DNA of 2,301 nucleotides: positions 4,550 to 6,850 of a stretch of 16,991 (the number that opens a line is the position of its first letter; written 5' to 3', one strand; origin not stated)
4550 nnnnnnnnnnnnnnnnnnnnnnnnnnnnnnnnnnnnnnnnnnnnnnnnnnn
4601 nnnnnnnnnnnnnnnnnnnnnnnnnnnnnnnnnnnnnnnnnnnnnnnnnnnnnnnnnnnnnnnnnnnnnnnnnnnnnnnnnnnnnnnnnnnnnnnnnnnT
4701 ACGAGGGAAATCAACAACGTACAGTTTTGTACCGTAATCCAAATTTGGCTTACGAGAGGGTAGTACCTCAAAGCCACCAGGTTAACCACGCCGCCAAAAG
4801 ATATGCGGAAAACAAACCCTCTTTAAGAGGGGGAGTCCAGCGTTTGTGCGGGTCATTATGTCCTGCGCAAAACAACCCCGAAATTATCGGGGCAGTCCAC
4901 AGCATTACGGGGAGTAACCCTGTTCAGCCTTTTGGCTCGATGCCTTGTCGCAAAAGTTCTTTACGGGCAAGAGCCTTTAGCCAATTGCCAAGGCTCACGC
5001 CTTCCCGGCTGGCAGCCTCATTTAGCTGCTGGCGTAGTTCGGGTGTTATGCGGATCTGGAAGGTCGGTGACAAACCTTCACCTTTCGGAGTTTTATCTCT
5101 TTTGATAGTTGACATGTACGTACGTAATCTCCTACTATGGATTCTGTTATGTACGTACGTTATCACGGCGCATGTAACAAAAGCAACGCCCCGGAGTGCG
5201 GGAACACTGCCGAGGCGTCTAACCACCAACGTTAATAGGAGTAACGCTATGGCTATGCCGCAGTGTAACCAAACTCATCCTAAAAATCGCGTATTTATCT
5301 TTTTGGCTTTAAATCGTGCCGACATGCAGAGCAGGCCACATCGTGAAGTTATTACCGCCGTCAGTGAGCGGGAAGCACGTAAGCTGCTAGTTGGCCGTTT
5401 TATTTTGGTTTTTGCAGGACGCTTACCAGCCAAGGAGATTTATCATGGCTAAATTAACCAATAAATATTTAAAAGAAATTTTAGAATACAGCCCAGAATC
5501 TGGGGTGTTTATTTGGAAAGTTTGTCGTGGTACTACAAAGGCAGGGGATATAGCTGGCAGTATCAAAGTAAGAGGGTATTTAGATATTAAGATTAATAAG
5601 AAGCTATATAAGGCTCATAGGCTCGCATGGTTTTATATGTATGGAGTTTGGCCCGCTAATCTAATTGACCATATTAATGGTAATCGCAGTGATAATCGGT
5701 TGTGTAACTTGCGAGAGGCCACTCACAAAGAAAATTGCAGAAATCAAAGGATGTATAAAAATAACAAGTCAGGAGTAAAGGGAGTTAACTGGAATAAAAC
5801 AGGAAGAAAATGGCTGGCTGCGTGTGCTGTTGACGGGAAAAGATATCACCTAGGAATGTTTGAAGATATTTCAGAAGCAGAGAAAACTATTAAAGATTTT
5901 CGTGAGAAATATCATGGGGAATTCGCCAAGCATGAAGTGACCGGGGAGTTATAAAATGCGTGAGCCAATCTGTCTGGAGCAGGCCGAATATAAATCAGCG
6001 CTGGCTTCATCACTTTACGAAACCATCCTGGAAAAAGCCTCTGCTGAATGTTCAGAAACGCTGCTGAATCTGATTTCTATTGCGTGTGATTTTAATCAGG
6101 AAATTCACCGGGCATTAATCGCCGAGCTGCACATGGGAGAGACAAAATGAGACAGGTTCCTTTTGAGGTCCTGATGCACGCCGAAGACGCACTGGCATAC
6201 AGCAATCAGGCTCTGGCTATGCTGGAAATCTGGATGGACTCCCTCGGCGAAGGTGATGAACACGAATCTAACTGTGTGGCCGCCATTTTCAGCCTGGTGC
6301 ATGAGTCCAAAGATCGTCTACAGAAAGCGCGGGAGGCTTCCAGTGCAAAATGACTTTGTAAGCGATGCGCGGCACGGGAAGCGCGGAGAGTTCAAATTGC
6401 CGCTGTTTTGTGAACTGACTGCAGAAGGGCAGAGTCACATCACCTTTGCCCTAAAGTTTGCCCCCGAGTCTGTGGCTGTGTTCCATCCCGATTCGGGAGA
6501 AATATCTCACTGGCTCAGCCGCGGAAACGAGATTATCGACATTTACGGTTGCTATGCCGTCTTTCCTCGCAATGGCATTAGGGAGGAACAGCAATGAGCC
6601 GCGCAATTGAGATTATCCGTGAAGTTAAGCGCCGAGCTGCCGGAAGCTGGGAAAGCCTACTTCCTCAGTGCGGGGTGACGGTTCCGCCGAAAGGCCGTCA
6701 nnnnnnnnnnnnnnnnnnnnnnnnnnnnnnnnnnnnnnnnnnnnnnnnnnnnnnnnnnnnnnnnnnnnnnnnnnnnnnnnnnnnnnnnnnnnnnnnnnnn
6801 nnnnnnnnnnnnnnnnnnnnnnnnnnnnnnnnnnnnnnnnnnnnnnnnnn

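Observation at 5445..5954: HNH-AP2 endonuclease heading the replication operon, compositionally distinct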

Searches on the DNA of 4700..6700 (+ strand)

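Call 10: search_dna_similar(query=window:4700-6700:+, collection=ecoli_genomes, mode=near, max_rows=40)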
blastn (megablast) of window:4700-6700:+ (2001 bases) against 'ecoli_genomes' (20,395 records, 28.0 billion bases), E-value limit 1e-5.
Records with a match: 11; places in all: 11; records where one place covers at least 80% of the query: 0.
Genomes with a match: 11 of 5426; with a place that covers at least 80% of the query: 0. Places per genome that has any: lowest 1, median 1, highest 1. On chromosomes: 11 places; on plasmids: 0.
Best place of each record, by identity: 95-99% 9; 80-90% 1; 60-80% 1.
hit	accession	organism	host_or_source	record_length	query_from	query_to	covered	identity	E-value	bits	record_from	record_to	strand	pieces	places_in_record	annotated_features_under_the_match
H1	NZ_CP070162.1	Escherichia coli strain FDAARGOS_1283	Homo sapiens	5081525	1257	1651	20%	97.2%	0e+0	669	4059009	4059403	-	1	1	hypothetical protein (x2) | DNA primase family protein | host cell division inhibitor Icd-like protein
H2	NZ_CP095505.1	Escherichia coli strain GN02050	Homo sapiens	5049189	1257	1651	20%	97.2%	0e+0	669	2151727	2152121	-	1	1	hypothetical protein (x2) | DNA primase family protein | host cell division inhibitor Icd-like protein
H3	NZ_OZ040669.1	Escherichia coli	-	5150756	1257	1651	20%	97.2%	0e+0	669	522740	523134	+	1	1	hypothetical protein (x2) | host cell division inhibitor Icd-like protein | DNA primase family protein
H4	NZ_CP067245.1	Escherichia coli strain OW1E2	surface water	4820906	190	1486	14%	99.0%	4e-110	513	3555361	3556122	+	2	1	hypothetical protein (x2) | host cell division inhibitor Icd-like protein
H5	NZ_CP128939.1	Escherichia coli strain TUM9754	missing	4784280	190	1486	14%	99.0%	4e-110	513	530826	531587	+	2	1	hypothetical protein (x2) | host cell division inhibitor Icd-like protein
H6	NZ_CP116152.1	Escherichia coli strain DETEC-P61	ICU patient rectal swab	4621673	190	1486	14%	99.0%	4e-110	513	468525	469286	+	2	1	hypothetical protein (x2) | host cell division inhibitor Icd-like protein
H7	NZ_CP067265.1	Escherichia coli strain ABW_S38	waste water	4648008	1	1486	16%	88.7%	4e-60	388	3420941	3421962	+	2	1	hypothetical protein (x2) | host cell division inhibitor Icd-like protein | YlcI/YnfO family protein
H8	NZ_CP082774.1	Escherichia coli O16:H6 strain CU37RT-2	Homo sapiens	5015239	190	1486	14%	98.3%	2e-108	502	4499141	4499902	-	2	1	hypothetical protein (x2) | host cell division inhibitor Icd-like protein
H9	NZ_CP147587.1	Escherichia coli strain GN06667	Homo sapiens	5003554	190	1486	14%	98.3%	2e-108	502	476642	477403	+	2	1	hypothetical protein (x2) | host cell division inhibitor Icd-like protein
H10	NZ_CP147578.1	Escherichia coli strain GN05476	Homo sapiens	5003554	190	1486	14%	98.3%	2e-108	502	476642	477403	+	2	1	hypothetical protein (x2) | host cell division inhibitor Icd-like protein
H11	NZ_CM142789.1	Escherichia coli strain GPEC1186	chicken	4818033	480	647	8%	79.0%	1e-19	108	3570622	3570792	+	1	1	host cell division inhibitor Icd-like protein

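Call 11: get_annotated_region(hit=H4, flank=6000)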
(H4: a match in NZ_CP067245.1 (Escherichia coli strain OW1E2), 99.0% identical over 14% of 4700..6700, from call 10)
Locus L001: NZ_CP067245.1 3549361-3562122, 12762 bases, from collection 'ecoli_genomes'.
description: Escherichia coli strain OW1E2 chromosome, complete genome
organism: Escherichia coli strain OW1E2 (NCBI taxid 562)
replicon: chromosome; assembly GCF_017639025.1
host: -; source: surface water; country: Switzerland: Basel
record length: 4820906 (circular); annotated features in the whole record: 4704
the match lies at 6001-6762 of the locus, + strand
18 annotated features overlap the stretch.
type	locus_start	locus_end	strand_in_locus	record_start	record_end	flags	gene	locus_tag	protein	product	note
CDS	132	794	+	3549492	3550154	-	acrS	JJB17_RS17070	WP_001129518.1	multidrug efflux transporter transcriptional repressor AcrS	-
CDS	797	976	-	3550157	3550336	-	yhdU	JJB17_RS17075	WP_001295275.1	DUF2556 family protein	-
CDS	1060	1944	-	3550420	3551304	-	yhdJ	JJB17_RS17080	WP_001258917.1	adenine-specific DNA-methyltransferase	-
CDS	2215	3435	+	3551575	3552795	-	-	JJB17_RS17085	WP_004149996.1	tyrosine-type recombinase/integrase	-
CDS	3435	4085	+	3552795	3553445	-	-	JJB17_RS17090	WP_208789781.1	hypothetical protein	-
CDS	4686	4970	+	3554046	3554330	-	-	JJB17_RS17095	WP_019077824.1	helix-turn-helix transcriptional regulator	-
CDS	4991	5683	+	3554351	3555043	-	-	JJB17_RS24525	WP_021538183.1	hypothetical protein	-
CDS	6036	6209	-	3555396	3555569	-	-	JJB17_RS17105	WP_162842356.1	hypothetical protein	-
CDS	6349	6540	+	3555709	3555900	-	-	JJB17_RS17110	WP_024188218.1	host cell division inhibitor Icd-like protein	-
CDS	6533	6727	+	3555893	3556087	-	-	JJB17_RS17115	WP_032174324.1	hypothetical protein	-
CDS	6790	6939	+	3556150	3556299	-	-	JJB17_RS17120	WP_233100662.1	hypothetical protein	-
CDS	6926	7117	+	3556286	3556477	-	-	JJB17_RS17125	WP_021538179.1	DUF4222 domain-containing protein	-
CDS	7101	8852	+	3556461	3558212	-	-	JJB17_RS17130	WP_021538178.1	DNA primase family protein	-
CDS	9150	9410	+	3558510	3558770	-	-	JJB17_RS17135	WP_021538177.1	hypothetical protein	-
CDS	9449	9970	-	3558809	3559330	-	-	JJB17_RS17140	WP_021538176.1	hypothetical protein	-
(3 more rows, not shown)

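Call 12: get_annotated_region(hit=H1, flank=6000)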
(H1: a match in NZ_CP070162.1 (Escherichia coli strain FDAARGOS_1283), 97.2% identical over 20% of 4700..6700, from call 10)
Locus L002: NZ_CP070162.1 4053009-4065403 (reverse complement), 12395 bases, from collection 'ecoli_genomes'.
description: Escherichia coli strain FDAARGOS_1283 chromosome, complete genome
organism: Escherichia coli strain FDAARGOS_1283 (NCBI taxid 562)
replicon: chromosome; assembly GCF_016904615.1
host: Homo sapiens; source: missing; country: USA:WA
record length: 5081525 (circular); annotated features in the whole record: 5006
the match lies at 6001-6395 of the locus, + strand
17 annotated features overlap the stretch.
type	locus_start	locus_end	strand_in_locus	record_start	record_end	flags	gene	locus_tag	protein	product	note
CDS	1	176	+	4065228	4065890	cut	acrS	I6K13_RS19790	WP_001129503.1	multidrug efflux transporter transcriptional repressor AcrS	-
CDS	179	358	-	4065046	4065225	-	yhdU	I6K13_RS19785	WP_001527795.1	DUF2556 family protein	-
CDS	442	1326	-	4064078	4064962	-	yhdJ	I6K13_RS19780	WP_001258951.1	adenine-specific DNA-methyltransferase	-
CDS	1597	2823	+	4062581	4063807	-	-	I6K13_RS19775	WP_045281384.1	tyrosine-type recombinase/integrase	-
CDS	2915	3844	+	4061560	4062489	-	-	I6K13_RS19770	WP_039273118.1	hypothetical protein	-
CDS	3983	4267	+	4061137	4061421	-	-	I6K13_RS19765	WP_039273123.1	helix-turn-helix transcriptional regulator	-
CDS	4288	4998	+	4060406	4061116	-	-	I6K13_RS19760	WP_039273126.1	hypothetical protein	-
CDS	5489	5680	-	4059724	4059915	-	-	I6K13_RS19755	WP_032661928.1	toxin-antitoxin system HicB family antitoxin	-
CDS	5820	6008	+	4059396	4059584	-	-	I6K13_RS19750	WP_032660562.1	host cell division inhibitor Icd-like protein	-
CDS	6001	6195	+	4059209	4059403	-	-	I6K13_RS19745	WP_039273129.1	hypothetical protein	-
CDS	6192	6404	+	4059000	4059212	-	-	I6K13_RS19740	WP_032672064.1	hypothetical protein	-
CDS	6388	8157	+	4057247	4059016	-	-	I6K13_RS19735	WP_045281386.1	DNA primase family protein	-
CDS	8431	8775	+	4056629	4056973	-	-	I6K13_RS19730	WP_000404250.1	hypothetical protein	-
CDS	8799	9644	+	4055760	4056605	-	-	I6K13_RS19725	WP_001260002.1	hypothetical protein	-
CDS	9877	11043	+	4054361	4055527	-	-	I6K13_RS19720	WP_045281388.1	phage major capsid protein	-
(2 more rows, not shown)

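Call 13: get_annotated_region(hit=H7, flank=6000)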
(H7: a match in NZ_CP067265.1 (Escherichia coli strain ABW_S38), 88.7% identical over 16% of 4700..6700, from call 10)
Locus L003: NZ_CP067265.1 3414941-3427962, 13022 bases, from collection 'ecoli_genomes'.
description: Escherichia coli strain ABW_S38 chromosome, complete genome
organism: Escherichia coli strain ABW_S38 (NCBI taxid 562)
replicon: chromosome; assembly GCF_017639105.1
host: -; source: waste water; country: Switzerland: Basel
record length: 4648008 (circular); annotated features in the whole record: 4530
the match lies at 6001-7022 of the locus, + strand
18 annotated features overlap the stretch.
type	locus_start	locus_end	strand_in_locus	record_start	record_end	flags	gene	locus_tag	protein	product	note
CDS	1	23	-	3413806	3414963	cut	acrE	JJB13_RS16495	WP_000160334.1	multidrug efflux RND transporter periplasmic adaptor subunit AcrE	-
CDS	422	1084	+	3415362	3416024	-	acrS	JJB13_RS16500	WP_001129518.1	multidrug efflux transporter transcriptional repressor AcrS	-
CDS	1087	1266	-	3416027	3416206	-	yhdU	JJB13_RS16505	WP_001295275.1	DUF2556 family protein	-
CDS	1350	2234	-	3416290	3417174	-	yhdJ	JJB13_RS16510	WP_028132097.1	adenine-specific DNA-methyltransferase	-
CDS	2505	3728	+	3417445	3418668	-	-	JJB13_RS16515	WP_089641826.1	tyrosine-type recombinase/integrase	-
CDS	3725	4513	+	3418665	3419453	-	-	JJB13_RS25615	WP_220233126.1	DUF6387 family protein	-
CDS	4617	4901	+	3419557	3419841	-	-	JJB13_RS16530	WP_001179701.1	helix-turn-helix transcriptional regulator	-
CDS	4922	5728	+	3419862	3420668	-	-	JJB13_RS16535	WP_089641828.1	antA/AntB antirepressor family protein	-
CDS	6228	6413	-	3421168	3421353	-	-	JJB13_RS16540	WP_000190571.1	YlcI/YnfO family protein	-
CDS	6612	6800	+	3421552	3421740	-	-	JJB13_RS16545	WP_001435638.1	host cell division inhibitor Icd-like protein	-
CDS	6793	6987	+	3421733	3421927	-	-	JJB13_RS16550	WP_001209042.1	hypothetical protein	-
CDS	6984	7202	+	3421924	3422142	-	-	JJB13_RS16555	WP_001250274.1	hypothetical protein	-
CDS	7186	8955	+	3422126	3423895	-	-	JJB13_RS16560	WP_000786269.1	DNA primase family protein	-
CDS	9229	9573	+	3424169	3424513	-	-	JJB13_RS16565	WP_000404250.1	hypothetical protein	-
CDS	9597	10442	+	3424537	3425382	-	-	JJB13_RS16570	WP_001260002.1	hypothetical protein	-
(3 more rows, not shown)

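Call 59: search_rna_families(source=window, start=4850, end=5500, threshold=evalue, max_evalue=1)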
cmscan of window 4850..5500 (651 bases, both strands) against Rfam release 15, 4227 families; matches with E-value up to 1: 2.
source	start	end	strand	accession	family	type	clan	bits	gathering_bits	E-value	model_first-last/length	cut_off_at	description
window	5182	5254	-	RF01809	symR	Gene; antitoxin;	-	27.6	61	0.0046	1-77/77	no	SymR antitoxin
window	5184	5256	+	RF00043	Plasmid_R1162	Gene; antisense;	-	24.5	55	0.063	1-75/75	no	R1162-like plasmid antisense RNA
